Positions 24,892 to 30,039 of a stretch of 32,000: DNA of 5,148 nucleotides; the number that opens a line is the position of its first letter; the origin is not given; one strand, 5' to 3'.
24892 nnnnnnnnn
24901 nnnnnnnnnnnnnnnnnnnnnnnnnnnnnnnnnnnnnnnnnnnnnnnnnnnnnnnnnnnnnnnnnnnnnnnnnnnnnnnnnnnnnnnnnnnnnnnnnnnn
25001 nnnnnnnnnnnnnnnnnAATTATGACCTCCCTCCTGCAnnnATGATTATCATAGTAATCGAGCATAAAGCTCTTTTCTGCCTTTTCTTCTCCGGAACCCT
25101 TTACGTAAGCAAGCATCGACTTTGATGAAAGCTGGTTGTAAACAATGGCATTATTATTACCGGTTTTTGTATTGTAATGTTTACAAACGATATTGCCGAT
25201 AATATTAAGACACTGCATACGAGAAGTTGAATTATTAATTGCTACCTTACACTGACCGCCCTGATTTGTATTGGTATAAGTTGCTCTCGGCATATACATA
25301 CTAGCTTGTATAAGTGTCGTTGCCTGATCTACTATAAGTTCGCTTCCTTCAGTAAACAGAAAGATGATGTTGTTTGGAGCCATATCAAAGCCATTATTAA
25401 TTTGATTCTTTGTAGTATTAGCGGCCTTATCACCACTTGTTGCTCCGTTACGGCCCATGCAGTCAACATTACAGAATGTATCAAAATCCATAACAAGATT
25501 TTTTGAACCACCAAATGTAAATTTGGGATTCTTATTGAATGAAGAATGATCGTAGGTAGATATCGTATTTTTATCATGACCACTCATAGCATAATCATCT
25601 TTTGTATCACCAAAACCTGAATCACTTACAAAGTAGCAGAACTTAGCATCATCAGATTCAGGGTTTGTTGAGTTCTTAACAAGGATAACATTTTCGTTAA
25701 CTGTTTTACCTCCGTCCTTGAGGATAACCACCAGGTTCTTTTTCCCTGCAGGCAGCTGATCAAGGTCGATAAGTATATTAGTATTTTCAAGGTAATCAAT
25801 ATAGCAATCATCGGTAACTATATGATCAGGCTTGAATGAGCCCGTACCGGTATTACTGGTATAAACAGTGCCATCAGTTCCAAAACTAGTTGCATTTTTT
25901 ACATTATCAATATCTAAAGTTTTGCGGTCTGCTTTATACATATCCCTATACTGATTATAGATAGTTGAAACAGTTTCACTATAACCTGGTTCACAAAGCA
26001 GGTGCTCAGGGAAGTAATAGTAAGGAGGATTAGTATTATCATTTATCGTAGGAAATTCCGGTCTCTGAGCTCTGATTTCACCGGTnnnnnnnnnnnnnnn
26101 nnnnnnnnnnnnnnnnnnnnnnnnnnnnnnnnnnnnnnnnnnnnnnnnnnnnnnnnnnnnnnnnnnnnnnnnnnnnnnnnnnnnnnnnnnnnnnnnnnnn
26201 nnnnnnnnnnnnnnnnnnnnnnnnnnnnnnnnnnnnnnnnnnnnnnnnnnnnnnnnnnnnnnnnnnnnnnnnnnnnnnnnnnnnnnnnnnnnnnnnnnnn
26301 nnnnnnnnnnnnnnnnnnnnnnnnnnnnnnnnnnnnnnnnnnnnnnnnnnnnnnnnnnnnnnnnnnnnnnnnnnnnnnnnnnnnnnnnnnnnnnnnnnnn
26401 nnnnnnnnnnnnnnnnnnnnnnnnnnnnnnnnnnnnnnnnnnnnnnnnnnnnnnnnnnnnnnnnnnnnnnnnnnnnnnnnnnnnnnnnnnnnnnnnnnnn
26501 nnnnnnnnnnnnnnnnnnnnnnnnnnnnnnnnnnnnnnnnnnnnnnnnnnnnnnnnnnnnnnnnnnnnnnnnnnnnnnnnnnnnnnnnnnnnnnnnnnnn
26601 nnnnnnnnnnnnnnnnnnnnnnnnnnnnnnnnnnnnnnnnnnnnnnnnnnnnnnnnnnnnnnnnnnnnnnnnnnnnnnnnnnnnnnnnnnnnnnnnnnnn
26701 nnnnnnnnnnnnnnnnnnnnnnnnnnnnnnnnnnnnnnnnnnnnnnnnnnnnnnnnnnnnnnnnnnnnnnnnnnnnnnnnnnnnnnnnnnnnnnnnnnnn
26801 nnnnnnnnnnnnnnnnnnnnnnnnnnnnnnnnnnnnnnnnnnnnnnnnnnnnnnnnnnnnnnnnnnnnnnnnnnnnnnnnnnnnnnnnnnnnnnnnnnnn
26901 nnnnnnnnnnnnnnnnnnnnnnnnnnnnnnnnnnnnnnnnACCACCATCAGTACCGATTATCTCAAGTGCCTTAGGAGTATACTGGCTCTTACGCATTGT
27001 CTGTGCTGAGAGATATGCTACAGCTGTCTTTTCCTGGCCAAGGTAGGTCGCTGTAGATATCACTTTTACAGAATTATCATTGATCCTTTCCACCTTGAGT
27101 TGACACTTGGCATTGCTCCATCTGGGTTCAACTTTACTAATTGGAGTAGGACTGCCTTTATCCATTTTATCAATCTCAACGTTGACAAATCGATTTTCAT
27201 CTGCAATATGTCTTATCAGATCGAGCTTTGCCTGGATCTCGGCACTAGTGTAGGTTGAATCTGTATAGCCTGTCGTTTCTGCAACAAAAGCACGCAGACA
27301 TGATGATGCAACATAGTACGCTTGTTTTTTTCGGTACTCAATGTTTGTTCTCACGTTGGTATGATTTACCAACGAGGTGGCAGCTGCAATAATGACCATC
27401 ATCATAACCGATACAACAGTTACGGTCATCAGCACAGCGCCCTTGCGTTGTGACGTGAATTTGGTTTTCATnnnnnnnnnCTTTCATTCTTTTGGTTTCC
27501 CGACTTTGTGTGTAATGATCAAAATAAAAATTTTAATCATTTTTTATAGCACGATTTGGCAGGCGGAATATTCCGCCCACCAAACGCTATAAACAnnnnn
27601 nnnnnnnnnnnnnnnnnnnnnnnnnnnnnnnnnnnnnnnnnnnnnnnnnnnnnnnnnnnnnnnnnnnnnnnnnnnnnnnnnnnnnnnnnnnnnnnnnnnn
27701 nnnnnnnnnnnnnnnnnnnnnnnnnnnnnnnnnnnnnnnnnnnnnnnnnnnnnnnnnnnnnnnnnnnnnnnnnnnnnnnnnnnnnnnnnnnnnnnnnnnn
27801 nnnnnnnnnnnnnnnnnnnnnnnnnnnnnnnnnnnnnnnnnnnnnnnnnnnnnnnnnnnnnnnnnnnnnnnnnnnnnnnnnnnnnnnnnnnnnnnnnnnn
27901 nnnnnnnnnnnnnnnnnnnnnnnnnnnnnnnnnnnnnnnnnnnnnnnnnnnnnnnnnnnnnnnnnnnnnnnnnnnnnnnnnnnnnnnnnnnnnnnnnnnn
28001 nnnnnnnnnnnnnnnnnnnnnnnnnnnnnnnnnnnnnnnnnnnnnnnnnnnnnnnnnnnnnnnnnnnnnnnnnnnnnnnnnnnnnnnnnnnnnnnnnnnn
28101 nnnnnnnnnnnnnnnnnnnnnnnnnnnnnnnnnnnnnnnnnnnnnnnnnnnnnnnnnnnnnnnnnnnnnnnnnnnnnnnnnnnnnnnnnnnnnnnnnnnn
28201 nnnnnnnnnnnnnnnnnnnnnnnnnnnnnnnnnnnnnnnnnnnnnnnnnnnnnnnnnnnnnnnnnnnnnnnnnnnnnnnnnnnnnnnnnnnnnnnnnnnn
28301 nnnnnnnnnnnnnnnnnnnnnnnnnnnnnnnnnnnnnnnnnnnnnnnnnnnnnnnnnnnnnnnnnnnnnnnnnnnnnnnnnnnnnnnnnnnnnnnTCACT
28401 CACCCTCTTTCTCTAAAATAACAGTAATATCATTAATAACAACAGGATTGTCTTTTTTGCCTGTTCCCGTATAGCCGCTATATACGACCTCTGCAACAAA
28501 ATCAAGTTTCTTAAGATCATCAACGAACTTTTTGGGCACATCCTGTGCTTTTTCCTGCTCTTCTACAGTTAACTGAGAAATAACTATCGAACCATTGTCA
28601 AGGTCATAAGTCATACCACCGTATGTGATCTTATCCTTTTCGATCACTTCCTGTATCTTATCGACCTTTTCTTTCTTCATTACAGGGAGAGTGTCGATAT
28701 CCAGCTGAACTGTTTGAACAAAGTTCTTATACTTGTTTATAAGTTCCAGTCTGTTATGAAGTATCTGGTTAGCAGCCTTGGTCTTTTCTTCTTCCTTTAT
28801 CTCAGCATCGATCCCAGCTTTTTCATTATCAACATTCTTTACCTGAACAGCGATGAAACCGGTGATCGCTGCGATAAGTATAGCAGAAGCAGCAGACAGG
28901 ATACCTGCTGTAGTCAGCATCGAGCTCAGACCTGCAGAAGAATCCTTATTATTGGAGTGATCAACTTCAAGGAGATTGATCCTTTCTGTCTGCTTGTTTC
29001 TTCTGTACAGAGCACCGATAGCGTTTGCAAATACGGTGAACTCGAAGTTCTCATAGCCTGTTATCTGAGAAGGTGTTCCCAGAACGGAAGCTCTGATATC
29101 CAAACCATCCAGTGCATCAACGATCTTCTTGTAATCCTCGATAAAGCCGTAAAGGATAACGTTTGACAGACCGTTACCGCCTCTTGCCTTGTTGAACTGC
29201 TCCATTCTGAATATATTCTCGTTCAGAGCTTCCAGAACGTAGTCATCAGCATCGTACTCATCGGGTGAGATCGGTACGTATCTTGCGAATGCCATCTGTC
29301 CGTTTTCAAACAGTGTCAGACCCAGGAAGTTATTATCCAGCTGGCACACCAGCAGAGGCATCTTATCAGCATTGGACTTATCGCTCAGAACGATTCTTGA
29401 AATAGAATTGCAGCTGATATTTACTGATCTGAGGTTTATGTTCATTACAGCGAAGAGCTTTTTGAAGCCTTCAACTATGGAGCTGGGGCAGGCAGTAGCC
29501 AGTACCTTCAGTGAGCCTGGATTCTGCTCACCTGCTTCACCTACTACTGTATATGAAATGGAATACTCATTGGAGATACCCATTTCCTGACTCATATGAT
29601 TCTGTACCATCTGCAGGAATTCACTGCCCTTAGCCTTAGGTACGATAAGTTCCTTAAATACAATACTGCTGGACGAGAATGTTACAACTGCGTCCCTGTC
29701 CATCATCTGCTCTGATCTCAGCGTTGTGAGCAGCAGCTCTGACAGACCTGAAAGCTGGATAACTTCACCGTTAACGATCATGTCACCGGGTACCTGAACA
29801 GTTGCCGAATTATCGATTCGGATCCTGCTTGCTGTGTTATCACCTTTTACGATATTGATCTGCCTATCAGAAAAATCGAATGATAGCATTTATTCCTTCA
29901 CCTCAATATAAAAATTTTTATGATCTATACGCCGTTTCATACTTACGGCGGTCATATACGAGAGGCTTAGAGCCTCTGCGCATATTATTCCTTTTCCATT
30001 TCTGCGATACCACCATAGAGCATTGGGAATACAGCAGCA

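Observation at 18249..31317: Complete Gram-positive type IV pilus machine with a retraction ATPase but no conventional major pilin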

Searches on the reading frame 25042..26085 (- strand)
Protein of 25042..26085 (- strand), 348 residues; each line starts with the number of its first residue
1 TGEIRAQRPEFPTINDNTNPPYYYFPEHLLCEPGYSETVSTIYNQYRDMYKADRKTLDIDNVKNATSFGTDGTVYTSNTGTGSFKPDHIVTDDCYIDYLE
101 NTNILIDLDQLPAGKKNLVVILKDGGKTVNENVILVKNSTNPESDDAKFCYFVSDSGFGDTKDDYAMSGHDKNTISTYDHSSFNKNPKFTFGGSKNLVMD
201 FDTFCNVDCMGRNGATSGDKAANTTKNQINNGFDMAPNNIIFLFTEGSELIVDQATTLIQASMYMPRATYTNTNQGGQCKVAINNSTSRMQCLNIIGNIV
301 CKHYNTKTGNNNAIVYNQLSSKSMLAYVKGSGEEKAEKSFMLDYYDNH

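Call 49: search_protein_families(library=pfam, proteins=[window:25042-26085:-], max_evalue=10)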
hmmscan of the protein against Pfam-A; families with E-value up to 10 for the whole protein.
seq(348 aa): 3 families
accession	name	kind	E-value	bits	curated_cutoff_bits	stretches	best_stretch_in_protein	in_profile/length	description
PF01324.24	Diphtheria_R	-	0.037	14.1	25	1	214-301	13-103/167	Diphtheria toxin, R domain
PF21551.2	CSL4_N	-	0.11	12.7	27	1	297-318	3-24/57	Exosome complex component CSL4, N-terminal domain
PF22385.1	Cas9_C_2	-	0.29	11.4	27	1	144-190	40-86/94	CRISPR-associated endonuclease Cas9, C-terminal domain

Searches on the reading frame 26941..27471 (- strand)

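Call 49: search_protein_families(library=pfam, proteins=[window:26941-27471:-], max_evalue=10)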
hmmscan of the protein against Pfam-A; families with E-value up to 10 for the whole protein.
seq(177 aa): 4 families
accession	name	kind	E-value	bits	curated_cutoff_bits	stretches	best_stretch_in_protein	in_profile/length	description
PF23922.1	DUF7261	-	0.022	15.4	27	1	13-88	8-81/169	Family of unknown function (DUF7261)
PF19607.4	DUF6112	-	0.089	13.1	25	1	11-41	21-50/88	Family of unknown function (DUF6112)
PF22385.1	Cas9_C_2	-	0.14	12.4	27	1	124-172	20-66/94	CRISPR-associated endonuclease Cas9, C-terminal domain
PF23714.1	Rv3627c_N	-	1.4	9.3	27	1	9-36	7-34/58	Carboxypeptidase Rv3627c-like, N-terminal domain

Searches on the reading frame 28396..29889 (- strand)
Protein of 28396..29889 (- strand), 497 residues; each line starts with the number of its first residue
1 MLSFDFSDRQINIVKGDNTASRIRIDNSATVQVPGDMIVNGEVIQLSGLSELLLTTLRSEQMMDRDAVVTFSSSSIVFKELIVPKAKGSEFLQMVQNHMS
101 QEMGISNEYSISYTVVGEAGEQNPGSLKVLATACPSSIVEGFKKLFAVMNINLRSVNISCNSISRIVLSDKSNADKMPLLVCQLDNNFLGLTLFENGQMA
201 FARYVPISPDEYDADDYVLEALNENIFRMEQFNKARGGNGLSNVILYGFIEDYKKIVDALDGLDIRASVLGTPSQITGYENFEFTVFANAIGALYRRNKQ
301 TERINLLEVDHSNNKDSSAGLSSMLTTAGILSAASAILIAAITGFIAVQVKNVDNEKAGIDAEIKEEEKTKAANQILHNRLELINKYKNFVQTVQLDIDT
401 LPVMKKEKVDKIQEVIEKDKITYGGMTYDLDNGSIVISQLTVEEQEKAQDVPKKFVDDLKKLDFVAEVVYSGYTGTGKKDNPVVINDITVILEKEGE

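Call 7: search_protein_families(library=pfam, proteins=[window:28396-29889:-], max_evalue=0.01)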
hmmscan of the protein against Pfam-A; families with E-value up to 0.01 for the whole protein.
window:28396-29889:- (497 aa): 3 families
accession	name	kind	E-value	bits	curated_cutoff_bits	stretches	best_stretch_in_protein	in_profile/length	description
PF11104.14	PilM_2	-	4.5e-09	36.1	27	1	5-203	3-206/340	Type IV pilus assembly protein PilM;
PF05757.16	PsbQ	-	0.0048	17.4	26.9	1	370-466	82-177/204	Oxygen evolving enhancer protein 3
PF12301.13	CD99L2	-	0.0098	16.6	34.4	0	308-372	98-164/170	CD99 antigen like protein 2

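Call 8: search_protein_families(library=ncbifam, proteins=[window:28396-29889:-], max_evalue=0.01)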
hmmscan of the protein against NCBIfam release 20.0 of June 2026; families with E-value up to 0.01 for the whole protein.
window:28396-29889:- (497 aa): 1 family
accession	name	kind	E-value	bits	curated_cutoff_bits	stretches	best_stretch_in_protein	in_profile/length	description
TIGR01175.1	pilM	subfamily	2.1e-09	36.9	133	1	5-215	9-226/348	type IV pilus assembly protein PilM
